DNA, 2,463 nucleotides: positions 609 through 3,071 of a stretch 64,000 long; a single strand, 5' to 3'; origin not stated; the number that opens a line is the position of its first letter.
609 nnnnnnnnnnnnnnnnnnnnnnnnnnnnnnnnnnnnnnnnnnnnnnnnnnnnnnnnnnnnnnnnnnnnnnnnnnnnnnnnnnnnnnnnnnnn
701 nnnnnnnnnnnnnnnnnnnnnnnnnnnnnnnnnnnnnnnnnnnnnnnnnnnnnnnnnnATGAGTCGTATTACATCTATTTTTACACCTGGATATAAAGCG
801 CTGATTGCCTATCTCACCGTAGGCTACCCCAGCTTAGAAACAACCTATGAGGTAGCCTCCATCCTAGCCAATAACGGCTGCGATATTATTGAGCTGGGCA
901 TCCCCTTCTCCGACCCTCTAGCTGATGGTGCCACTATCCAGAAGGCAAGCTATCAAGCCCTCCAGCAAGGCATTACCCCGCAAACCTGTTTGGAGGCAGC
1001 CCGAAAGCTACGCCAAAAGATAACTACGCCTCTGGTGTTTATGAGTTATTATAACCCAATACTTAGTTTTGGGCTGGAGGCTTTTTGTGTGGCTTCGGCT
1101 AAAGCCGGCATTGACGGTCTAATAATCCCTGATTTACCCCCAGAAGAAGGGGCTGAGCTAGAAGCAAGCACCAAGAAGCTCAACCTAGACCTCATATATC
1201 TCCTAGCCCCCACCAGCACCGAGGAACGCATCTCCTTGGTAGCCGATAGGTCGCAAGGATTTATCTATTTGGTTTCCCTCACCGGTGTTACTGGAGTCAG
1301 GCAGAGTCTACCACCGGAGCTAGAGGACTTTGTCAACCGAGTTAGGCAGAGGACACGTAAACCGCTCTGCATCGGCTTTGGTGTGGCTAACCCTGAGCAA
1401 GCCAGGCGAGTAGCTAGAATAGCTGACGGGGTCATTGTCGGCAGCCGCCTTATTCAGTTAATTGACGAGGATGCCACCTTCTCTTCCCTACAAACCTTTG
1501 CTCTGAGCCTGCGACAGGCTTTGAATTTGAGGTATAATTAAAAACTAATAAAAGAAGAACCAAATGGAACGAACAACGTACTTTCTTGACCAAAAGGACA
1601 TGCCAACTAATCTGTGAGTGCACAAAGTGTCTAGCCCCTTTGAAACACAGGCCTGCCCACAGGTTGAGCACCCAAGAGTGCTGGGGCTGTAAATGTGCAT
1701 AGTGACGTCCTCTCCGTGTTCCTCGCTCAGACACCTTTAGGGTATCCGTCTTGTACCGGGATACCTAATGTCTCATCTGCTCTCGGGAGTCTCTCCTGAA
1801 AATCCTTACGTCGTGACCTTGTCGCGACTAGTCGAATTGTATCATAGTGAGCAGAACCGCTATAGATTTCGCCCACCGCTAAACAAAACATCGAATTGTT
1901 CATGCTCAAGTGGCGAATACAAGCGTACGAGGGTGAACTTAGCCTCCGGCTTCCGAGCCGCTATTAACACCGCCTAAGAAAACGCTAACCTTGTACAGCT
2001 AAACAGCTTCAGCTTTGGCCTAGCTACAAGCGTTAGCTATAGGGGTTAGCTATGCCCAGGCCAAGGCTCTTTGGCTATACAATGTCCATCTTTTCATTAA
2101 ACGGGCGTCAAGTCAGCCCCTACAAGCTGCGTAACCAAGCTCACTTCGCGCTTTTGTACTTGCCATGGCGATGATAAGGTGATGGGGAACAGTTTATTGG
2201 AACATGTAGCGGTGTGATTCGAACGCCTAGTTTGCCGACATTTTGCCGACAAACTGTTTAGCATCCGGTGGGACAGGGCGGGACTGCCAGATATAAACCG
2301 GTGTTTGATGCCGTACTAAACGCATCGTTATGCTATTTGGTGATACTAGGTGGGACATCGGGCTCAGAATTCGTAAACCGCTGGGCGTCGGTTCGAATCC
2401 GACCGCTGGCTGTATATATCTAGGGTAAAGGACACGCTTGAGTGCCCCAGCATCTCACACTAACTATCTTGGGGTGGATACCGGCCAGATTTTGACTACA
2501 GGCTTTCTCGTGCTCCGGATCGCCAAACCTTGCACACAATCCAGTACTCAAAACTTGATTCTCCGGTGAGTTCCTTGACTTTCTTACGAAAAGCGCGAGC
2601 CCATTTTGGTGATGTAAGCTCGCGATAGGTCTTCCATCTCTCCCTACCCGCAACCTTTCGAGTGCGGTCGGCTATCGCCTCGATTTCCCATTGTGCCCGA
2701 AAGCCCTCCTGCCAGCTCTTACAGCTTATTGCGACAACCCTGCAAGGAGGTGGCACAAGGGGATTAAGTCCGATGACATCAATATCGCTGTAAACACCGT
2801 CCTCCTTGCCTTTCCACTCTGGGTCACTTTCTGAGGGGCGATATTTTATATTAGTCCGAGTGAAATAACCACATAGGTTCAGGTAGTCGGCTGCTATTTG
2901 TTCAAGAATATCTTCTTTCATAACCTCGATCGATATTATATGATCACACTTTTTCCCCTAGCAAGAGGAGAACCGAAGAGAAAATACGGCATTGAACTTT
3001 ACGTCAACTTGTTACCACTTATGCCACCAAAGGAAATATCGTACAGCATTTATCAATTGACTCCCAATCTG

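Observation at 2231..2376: The two non-tRNA flanks of the split tRNA are related: same 14-mer at the same 113-nt distance from both cores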

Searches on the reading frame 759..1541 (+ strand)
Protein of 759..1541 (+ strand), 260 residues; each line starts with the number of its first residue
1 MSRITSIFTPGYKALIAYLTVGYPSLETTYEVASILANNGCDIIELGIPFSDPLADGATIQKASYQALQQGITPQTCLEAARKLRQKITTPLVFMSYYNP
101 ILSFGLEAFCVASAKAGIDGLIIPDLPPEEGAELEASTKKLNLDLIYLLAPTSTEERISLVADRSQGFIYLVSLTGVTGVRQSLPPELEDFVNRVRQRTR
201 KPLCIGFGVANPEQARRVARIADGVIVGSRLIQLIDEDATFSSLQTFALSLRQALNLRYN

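Call 13: find_encoding_contigs(protein=window:759-1541:+, flank=10000, max_places=10)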
Protein window:759-1541:+ (260 aa): 6 contigs read that carry it; 4 places shown.
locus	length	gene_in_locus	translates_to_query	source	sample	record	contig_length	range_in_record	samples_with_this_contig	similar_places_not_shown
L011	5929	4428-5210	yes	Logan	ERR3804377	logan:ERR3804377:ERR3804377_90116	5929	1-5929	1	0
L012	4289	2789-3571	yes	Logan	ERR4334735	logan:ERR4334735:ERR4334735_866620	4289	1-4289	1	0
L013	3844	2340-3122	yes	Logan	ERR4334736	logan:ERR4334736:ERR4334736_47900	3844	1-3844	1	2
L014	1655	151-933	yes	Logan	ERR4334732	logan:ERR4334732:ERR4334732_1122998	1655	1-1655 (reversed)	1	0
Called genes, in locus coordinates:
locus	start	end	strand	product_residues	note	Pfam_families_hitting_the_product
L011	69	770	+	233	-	-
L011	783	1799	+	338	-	PF02885:Glycos_trans_3N, PF00591:Glycos_transf_3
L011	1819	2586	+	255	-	PF00218:IGPS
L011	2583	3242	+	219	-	PF00697:PRAI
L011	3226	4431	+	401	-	PF00291:PALP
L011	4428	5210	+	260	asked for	PF00290:Trp_syntA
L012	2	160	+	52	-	?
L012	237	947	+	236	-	PF00218:IGPS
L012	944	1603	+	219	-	PF00697:PRAI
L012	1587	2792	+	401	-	PF00291:PALP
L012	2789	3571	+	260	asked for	PF00290:Trp_syntA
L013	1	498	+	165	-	?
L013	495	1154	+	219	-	PF00697:PRAI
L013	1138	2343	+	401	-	PF00291:PALP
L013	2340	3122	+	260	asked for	PF00290:Trp_syntA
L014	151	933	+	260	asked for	PF00290:Trp_syntA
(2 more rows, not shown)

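Call 25: find_homologous_proteins(query=window:759-1538:+)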
Query window:759-1538:+ (260 aa): 7998 proteins with E <= 0.001 among 8000 candidates; the best 120 are listed.
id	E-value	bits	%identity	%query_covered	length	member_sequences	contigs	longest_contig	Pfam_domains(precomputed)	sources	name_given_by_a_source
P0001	5.6e-153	525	95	99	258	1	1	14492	PF00290.27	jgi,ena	-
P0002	8.0e-153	525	95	98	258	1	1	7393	PF00290.27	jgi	jgi:tryptophan synthase alpha chain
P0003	1.1e-148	511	91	99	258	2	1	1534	PF00290.27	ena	-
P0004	3.1e-148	510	91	99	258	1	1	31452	PF00290.27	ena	-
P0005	2.4e-147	507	90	99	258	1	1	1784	PF00290.27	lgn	-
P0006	2.5e-147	507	90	99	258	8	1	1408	PF00290.27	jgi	-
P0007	3.1e-147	507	89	99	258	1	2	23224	PF00290.27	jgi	-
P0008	6.6e-147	505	89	99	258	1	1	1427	PF00290.27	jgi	-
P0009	7.1e-147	505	90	99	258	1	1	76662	PF00290.27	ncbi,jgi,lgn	-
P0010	1.2e-146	505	90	99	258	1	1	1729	PF00290.27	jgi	jgi:tryptophan synthase alpha chain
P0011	1.5e-146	504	90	99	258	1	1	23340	PF00290.27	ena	-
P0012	2.1e-146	504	89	99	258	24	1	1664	PF00290.27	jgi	jgi:tryptophan synthase alpha chain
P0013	3.0e-146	503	89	99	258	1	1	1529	PF00290.27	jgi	-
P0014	3.0e-146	503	90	98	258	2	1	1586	PF00290.27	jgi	-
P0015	3.3e-146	503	89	99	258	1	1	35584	PF00290.27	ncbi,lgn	-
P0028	2.3e-144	497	89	98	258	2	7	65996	PF00290.27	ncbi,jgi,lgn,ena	-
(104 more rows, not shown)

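Call 26: find_encoding_contigs(protein=P0001, flank=10000, max_places=4)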
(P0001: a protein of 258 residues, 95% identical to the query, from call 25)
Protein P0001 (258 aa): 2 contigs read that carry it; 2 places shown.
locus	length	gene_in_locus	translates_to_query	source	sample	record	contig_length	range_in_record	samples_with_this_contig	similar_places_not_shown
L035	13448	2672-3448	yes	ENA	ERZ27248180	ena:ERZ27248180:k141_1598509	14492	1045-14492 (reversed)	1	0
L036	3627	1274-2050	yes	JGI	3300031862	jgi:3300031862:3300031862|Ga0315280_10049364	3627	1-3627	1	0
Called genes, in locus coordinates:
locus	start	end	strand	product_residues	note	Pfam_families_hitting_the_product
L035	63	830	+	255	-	PF00218:IGPS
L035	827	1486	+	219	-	PF00697:PRAI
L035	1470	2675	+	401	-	PF00291:PALP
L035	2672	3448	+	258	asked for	PF00290:Trp_syntA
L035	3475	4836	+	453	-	PF00291:PALP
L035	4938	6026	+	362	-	PF00089:Trypsin, PF13365:Trypsin_2, PF00595:PDZ, PF13180:PDZ_2, PF17820:PDZ_6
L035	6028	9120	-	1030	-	PF00133:tRNA-synt_1, PF09334:tRNA-synt_1g (weak), PF08264:Anticodon_1, PF19302:DUF5915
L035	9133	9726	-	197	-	PF14804:Jag_N, PF13083:KH_KhpA-B, PF01424:R3H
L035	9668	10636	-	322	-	PF02096:60KD_IMP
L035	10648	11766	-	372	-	PF13360:PQQ_2, PF07774:EMC1_C (faint), PF13570:Beta-prop_ACSF4, PF13360:PQQ_2, PF13570:Beta-prop_ACSF4, PF01011:PQQ (weak)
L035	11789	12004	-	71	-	PF01809:YidD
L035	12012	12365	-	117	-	PF00825:Ribonuclease_P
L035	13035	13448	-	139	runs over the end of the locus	PF00436:SSB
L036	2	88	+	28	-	?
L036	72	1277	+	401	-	PF00291:PALP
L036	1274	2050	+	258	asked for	PF00290:Trp_syntA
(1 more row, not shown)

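Call 27: find_encoding_contigs(protein=P0009, flank=10000, max_places=4)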
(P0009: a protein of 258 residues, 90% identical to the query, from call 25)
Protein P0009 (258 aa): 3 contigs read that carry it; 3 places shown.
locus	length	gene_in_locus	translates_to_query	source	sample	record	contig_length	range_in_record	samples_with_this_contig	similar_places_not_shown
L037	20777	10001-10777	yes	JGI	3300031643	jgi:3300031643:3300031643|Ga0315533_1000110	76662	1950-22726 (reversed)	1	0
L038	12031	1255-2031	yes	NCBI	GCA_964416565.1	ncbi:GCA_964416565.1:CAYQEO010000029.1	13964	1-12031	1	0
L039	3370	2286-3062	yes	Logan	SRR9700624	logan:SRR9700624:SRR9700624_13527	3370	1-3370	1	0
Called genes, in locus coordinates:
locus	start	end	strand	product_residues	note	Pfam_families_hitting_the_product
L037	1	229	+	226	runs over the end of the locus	PF01553:Acyltransferase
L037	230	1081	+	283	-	PF02401:LYTB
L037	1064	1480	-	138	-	PF08973:TM1506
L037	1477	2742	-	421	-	PF09861:Lar_N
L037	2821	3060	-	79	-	PF01037:AsnC_trans_reg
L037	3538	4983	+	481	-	PF04715:, PF00425:Chorismate_bind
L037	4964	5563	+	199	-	PF00117:GATase, PF07722:Peptidase_C26 (weak)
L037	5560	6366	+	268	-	-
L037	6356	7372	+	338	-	PF02885:Glycos_trans_3N, PF00591:Glycos_transf_3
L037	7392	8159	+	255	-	PF00218:IGPS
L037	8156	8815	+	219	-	PF00697:PRAI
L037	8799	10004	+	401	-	PF00291:PALP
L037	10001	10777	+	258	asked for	PF00290:Trp_syntA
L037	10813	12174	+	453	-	PF00291:PALP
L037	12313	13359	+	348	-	PF18933:PsbP_2, PF01789:PsbP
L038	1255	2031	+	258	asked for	PF00290:Trp_syntA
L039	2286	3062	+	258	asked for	PF00290:Trp_syntA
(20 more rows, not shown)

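Call 28: find_encoding_contigs(protein=P0028, flank=10000, max_places=6)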
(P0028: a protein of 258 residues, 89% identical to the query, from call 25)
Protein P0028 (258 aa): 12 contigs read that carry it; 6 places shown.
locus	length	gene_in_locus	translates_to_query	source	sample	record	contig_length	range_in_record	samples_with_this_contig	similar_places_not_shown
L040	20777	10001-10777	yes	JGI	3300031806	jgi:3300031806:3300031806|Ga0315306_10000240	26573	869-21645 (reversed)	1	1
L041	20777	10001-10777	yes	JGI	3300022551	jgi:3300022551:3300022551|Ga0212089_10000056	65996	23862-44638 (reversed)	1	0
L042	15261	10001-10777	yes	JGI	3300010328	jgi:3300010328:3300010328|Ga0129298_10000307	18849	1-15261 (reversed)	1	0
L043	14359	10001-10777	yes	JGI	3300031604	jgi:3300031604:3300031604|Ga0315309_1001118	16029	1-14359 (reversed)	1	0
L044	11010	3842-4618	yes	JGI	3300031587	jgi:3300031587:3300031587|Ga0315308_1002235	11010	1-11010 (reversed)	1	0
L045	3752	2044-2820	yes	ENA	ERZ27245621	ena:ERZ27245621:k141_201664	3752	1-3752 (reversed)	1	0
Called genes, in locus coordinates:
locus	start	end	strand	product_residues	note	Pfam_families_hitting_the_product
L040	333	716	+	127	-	PF01553:Acyltransferase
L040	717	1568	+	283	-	PF02401:LYTB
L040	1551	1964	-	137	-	PF08973:TM1506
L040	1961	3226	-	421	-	PF09861:Lar_N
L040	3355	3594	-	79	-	PF01037:AsnC_trans_reg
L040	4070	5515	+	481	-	PF04715:, PF00425:Chorismate_bind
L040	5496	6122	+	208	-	PF00117:GATase, PF07722:Peptidase_C26 (weak)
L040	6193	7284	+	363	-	PF02885:Glycos_trans_3N, PF00591:Glycos_transf_3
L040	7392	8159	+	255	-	PF00218:IGPS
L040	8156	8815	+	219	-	PF00697:PRAI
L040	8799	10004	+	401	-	PF00291:PALP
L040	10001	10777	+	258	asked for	PF00290:Trp_syntA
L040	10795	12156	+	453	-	PF00291:PALP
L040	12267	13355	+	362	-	PF00089:Trypsin, PF13365:Trypsin_2, PF00595:PDZ, PF13180:PDZ_2, PF17820:PDZ_6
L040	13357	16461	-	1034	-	PF00133:tRNA-synt_1, PF09334:tRNA-synt_1g (weak), PF08264:Anticodon_1, PF19302:DUF5915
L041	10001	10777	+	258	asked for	PF00290:Trp_syntA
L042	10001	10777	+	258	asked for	PF00290:Trp_syntA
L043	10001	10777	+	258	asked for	PF00290:Trp_syntA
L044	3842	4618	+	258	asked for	PF00290:Trp_syntA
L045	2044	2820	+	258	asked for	PF00290:Trp_syntA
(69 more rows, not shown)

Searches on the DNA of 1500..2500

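Call 17: search_rna_families(source=window, start=1500, end=2500, threshold=evalue, max_evalue=10)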
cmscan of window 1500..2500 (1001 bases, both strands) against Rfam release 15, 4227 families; matches with E-value up to 10: 3.
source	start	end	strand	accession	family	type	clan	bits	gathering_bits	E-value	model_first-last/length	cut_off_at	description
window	2172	2275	-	RF00841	mir-384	Gene; miRNA;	-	17.9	72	5.8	1-88/88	no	mir-384 microRNA precursor family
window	2186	2259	-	RF00661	mir-31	Gene; miRNA;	CL00133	16.4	51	1.5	1-83/83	no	mir-31 microRNA precursor family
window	1516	1591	-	RF01423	snoR117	Gene; snRNA; snoRNA; CD-box;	-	15.5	42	4.1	1-80/80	no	small nucleolar RNA snoR117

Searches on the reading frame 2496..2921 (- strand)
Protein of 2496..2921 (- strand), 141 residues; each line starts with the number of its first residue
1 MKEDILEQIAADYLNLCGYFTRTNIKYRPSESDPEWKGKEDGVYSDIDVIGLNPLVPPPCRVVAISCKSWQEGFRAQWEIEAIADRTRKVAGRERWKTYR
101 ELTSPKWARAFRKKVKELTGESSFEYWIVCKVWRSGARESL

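Call 12: find_encoding_contigs(protein=window:2496-2921:-, flank=10000, max_places=10)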
Protein window:2496-2921:- (141 aa): 4 contigs read that carry it; 3 places shown.
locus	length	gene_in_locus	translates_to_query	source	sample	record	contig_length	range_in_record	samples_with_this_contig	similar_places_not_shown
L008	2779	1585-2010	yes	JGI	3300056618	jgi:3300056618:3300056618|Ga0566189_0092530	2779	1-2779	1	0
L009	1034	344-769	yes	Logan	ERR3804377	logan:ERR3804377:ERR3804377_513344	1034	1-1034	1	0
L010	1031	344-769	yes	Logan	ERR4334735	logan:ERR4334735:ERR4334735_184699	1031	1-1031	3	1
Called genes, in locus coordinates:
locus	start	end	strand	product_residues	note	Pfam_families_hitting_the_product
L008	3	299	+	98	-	PF08734:GYD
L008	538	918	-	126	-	PF00076:RRM_1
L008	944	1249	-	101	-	PF13451:zf_Tbcl, PF23477:zf_Tbcl_2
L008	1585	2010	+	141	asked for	-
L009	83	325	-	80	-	-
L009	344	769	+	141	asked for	-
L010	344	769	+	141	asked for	-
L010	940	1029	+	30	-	?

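Call 32: search_protein_families(library=pfam, proteins=[window:2496-2918:-])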
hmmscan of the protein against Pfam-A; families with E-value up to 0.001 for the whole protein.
window:2496-2918:- (140 aa): 0 families

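Call 70: search_protein_families(library=phrogs, proteins=[window:2496-2918:-], max_evalue=0.01)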
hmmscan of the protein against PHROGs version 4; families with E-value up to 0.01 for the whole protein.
window:2496-2918:- (140 aa): 1 family
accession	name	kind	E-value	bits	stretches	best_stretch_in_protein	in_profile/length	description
phrog_34162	-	unknown function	0.002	19.3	1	75-129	33-89/94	-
